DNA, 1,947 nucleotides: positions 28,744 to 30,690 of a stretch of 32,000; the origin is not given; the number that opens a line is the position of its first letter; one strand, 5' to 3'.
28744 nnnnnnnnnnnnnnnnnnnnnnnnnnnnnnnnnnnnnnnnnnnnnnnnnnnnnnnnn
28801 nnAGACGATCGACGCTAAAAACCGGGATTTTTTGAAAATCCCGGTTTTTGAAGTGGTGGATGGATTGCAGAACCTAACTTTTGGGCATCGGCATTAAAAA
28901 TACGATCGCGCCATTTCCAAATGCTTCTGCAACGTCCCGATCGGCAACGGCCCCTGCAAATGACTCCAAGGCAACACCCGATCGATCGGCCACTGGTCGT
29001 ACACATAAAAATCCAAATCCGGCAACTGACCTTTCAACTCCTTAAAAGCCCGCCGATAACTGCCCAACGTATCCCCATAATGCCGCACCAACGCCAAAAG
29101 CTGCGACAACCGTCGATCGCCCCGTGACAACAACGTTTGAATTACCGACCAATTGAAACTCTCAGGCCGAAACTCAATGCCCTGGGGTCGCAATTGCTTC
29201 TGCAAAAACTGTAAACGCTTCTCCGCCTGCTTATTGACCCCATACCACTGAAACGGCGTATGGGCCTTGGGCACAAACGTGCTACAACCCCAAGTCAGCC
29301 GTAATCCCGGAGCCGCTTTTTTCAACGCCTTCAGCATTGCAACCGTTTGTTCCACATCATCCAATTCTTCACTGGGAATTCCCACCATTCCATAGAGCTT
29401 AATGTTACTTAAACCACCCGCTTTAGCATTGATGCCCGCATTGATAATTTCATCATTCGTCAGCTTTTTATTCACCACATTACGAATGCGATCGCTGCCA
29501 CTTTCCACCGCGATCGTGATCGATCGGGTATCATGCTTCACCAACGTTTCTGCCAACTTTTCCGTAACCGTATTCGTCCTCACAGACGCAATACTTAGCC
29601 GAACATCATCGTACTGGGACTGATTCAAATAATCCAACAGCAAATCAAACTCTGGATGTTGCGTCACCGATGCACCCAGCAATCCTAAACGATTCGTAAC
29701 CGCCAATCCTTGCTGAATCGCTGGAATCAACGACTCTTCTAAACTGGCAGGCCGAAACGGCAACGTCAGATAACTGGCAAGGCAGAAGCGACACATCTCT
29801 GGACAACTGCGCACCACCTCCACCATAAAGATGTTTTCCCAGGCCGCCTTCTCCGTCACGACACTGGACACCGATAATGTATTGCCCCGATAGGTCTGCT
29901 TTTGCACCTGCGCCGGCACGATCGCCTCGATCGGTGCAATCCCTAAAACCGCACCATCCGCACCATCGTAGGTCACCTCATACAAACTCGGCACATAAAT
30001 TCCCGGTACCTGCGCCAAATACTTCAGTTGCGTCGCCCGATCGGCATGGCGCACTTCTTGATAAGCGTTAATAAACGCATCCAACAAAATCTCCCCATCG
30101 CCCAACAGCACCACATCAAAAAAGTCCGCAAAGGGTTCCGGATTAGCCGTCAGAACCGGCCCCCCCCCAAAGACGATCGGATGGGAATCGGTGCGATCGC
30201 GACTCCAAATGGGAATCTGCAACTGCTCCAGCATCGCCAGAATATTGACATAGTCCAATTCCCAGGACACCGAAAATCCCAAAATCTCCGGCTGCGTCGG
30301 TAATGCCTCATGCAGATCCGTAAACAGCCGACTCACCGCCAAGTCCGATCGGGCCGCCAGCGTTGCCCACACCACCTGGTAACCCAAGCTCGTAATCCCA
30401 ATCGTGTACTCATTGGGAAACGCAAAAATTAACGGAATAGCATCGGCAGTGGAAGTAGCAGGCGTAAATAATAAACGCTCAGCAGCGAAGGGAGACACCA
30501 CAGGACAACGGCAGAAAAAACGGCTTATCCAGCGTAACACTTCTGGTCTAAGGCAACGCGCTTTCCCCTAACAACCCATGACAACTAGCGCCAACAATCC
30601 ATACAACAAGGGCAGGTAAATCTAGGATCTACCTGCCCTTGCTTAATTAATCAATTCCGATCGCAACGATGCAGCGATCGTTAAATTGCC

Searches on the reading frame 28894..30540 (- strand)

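Call 31: search_protein_families(library=pfam, proteins=[window:28894-30540:-], max_evalue=0.01)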
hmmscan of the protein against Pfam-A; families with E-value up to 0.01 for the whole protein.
window:28894-30540:- (548 aa): 3 families
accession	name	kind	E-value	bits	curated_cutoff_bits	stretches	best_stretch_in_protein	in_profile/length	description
PF19864.5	Radical_SAM_N2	-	3.9e-32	111.2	29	1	83-184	49-151/151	Radical SAM proteins, N-terminal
PF04055.27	Radical_SAM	-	6.4e-16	59.4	29.5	1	241-402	2-165/166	Radical SAM superfamily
PF02310.24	B12-binding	-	0.00032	21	32.1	1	82-156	50-120/121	B12 binding domain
